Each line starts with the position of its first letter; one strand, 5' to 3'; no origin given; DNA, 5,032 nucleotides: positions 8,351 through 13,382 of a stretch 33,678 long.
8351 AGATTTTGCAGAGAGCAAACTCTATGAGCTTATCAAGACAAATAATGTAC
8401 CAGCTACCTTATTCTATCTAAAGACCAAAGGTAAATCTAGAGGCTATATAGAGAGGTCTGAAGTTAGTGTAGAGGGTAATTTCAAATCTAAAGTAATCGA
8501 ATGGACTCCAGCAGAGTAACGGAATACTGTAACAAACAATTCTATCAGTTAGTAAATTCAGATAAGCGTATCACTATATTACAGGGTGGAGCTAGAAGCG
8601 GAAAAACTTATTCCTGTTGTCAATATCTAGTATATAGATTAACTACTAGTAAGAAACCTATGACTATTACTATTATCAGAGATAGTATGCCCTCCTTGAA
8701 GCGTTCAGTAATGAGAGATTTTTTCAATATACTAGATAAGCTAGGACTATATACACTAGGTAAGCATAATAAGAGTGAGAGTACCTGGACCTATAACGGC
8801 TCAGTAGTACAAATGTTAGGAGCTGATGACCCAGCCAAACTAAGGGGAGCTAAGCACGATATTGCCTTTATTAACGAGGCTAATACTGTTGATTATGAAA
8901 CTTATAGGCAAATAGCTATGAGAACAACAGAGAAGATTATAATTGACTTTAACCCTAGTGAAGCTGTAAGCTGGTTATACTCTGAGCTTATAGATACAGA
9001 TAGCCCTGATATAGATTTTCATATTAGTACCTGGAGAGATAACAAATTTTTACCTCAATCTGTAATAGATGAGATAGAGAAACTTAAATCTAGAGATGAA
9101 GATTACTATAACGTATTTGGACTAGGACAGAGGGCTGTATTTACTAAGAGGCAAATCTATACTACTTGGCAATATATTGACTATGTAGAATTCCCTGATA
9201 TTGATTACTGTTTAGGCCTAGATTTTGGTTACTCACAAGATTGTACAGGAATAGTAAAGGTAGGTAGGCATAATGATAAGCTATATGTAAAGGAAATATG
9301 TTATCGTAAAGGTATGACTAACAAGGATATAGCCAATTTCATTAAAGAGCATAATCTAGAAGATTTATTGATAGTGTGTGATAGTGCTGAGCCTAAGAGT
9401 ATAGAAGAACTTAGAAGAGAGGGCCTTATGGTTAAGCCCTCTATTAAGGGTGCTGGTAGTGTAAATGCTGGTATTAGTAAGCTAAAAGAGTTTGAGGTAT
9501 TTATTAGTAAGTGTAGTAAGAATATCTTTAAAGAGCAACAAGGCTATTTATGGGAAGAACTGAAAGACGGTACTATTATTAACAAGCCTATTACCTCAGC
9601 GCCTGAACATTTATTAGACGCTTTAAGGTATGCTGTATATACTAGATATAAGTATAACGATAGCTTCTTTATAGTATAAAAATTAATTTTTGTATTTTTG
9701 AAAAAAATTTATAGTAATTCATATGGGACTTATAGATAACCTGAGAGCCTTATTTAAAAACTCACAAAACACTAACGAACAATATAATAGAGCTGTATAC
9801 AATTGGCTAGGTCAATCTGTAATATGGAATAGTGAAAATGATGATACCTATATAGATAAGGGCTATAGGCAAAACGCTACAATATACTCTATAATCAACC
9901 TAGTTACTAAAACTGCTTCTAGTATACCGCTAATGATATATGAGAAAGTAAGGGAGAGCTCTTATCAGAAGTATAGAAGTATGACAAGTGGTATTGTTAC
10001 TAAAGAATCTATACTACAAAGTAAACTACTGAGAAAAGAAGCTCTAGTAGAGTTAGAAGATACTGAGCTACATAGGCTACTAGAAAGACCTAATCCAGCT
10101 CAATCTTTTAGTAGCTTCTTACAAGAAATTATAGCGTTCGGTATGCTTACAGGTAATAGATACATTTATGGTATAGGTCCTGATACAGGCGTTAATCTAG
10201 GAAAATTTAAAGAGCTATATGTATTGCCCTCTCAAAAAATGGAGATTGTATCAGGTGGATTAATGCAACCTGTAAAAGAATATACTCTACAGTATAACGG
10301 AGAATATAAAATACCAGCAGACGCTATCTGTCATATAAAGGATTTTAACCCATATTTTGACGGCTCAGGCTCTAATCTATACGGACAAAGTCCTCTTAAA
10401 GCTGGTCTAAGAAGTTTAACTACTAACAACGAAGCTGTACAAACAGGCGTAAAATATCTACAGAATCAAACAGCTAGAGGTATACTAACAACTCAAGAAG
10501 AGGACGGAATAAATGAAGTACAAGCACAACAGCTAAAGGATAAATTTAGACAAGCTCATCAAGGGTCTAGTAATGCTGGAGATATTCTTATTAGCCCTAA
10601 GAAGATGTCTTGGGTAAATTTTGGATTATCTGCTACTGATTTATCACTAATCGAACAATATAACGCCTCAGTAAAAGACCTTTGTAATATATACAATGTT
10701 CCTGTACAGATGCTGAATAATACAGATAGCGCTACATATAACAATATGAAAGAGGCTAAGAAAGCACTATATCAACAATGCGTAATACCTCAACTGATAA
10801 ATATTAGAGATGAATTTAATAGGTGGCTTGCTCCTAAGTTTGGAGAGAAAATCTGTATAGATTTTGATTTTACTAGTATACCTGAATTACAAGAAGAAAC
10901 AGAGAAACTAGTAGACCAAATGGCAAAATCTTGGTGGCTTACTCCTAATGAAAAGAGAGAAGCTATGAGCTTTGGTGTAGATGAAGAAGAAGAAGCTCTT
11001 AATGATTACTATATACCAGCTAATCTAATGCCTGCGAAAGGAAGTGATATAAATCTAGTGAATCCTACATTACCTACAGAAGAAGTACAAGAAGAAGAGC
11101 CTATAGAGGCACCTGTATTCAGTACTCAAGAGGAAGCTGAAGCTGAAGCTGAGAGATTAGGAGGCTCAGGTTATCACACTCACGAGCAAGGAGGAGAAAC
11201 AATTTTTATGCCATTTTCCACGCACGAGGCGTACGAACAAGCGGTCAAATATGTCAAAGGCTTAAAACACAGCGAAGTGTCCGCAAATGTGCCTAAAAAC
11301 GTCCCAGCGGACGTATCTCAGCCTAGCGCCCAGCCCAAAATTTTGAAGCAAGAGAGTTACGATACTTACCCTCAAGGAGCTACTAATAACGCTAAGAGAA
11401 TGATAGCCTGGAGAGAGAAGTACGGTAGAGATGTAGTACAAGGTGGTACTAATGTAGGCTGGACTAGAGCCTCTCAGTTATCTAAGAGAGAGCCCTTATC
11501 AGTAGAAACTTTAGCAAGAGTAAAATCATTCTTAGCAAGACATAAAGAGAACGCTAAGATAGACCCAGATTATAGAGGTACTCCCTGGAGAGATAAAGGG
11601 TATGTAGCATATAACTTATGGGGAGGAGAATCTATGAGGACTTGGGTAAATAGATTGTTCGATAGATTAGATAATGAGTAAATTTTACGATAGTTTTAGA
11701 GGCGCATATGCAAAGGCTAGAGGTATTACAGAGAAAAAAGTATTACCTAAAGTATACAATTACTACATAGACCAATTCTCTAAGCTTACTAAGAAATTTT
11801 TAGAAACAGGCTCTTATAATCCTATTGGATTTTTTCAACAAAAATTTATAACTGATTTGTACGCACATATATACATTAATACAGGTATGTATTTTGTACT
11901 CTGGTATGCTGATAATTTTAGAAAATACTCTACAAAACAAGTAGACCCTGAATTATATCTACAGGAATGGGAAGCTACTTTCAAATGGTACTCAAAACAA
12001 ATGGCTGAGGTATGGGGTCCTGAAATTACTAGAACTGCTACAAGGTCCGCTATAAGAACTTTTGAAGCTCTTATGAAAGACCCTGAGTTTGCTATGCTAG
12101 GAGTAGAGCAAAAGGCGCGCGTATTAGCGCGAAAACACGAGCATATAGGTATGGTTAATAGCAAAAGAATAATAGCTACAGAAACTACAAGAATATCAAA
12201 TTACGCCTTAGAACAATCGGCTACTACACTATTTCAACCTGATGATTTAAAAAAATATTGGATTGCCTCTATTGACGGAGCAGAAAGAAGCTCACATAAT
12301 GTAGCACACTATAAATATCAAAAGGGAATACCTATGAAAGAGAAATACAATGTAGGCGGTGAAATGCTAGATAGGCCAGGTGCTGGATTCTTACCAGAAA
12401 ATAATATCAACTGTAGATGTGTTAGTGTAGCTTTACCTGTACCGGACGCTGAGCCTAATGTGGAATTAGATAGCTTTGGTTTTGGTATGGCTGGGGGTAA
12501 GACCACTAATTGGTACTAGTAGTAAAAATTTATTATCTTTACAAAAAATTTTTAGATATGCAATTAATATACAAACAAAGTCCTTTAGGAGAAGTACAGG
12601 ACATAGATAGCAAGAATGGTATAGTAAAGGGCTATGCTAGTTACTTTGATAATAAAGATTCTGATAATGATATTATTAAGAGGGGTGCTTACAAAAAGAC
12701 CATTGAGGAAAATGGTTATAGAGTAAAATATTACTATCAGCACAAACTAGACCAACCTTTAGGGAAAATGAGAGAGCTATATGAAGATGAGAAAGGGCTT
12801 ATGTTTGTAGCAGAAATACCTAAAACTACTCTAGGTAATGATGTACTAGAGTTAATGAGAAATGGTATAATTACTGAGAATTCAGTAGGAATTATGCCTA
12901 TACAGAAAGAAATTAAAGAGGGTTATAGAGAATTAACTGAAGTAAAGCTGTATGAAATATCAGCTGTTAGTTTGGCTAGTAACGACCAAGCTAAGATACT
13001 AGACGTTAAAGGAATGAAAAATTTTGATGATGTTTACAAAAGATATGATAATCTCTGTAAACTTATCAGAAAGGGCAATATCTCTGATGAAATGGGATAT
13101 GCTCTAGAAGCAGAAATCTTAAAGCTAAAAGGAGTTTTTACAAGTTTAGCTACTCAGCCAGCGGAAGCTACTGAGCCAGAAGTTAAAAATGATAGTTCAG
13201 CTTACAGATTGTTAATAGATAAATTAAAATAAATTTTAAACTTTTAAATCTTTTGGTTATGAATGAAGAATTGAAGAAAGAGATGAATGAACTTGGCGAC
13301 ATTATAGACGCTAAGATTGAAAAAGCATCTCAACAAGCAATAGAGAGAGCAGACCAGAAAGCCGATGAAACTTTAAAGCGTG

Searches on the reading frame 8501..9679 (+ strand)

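Call 86: search_protein_families(library=phrogs, proteins=[window:8501-9679:+], max_evalue=0.001)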
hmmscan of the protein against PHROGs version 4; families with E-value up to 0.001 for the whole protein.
window:8501-9679:+ (392 aa): 8 families
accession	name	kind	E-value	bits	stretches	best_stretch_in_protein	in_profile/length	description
phrog_2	-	head and packaging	3.8e-51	175.8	1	13-386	272-596/807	terminase large subunit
phrog_3717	-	head and packaging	1.4e-33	117.5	1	5-252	6-268/277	terminase large subunit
phrog_6672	-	head and packaging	6.4e-32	111.1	1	258-387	4-134/145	terminase large subunit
phrog_5653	-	head and packaging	1.6e-31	110.5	1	228-383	23-181/199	terminase large subunit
phrog_979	-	head and packaging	1.1e-09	38.5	1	4-153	148-305/642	terminase large subunit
phrog_10250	-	head and packaging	1.6e-07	32.3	1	232-385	42-218/228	terminase large subunit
phrog_22023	-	unknown function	7.4e-07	30.5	1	145-272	24-151/153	-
phrog_8711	-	head and packaging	2.2e-05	25.4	1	6-83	9-85/89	terminase large subunit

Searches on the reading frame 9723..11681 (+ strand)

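Call 86: search_protein_families(library=phrogs, proteins=[window:9723-11681:+], max_evalue=0.001)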
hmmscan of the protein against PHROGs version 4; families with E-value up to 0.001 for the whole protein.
window:9723-11681:+ (652 aa): 7 families
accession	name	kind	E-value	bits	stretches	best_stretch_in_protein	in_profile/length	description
phrog_12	-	head and packaging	6.9e-67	227.9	1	1-500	48-485/646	portal protein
phrog_2662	-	head and packaging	4.2e-54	185.3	1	25-500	34-455/717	portal protein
phrog_5929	-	head and packaging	2.1e-25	90.4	1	240-437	6-201/228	portal protein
phrog_2859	-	unknown function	3.3e-10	39.6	1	547-650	163-265/740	-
phrog_2271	-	head and packaging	2.3e-07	30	1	114-413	88-379/859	portal protein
phrog_21454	-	unknown function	3.5e-07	30.7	1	262-413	7-156/320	-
phrog_68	-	head and packaging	0.00033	20.4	1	190-370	148-328/344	portal protein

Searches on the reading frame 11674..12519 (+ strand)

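Call 86: search_protein_families(library=phrogs, proteins=[window:11674-12519:+], max_evalue=0.001)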
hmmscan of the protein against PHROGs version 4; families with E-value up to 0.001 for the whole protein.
window:11674-12519:+ (281 aa): 8 families
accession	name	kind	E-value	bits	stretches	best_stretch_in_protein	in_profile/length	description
phrog_859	-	head and packaging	5.8e-15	55.9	1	95-254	137-289/807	portal protein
phrog_2468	-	head and packaging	9.7e-13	49.2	1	22-252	49-270/303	head morphogenesis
phrog_34890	-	head and packaging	1.9e-06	27.5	1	158-252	206-304/679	head morphogenesis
phrog_3517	-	head and packaging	3.3e-05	24.3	1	155-253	227-327/371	head morphogenesis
phrog_19443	-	head and packaging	5.5e-05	22.8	1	159-265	200-294/579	minor head protein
phrog_18477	-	head and packaging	6.3e-05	22.9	1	142-252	200-296/760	head morphogenesis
phrog_115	-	head and packaging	0.00016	22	1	161-264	237-327/665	minor head protein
phrog_595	-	head and packaging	0.00023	21.7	1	152-254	211-297/513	head maturation protease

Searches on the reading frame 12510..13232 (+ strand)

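Call 86: search_protein_families(library=phrogs, proteins=[window:12510-13232:+], max_evalue=0.001)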
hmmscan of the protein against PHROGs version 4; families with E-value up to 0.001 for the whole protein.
window:12510-13232:+ (240 aa): 9 families
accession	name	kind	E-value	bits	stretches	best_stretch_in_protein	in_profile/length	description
phrog_80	-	head and packaging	3.9e-44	152.8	1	17-207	215-409/607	head maturation protease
phrog_3244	-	head and packaging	1.8e-18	68.3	1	30-171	26-185/326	head maturation protease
phrog_9644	-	head and packaging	6.5e-14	53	1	28-169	154-309/341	head maturation protease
phrog_3270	-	head and packaging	2.3e-12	47.4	1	35-170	3-133/603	head maturation protease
phrog_2263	-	head and packaging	3.8e-12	46.9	1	33-152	35-167/551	major head protein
phrog_617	-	head and packaging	1.3e-11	45.1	1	27-170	16-164/626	major head protein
phrog_36211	-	head and packaging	2.2e-06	27.9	1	55-169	44-166/378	head maturation protease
phrog_13042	-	head and packaging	5.1e-06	26.8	1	56-185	52-192/386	major head protein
phrog_9427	-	head and packaging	6.7e-05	23.2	1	29-177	21-179/453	head maturation protease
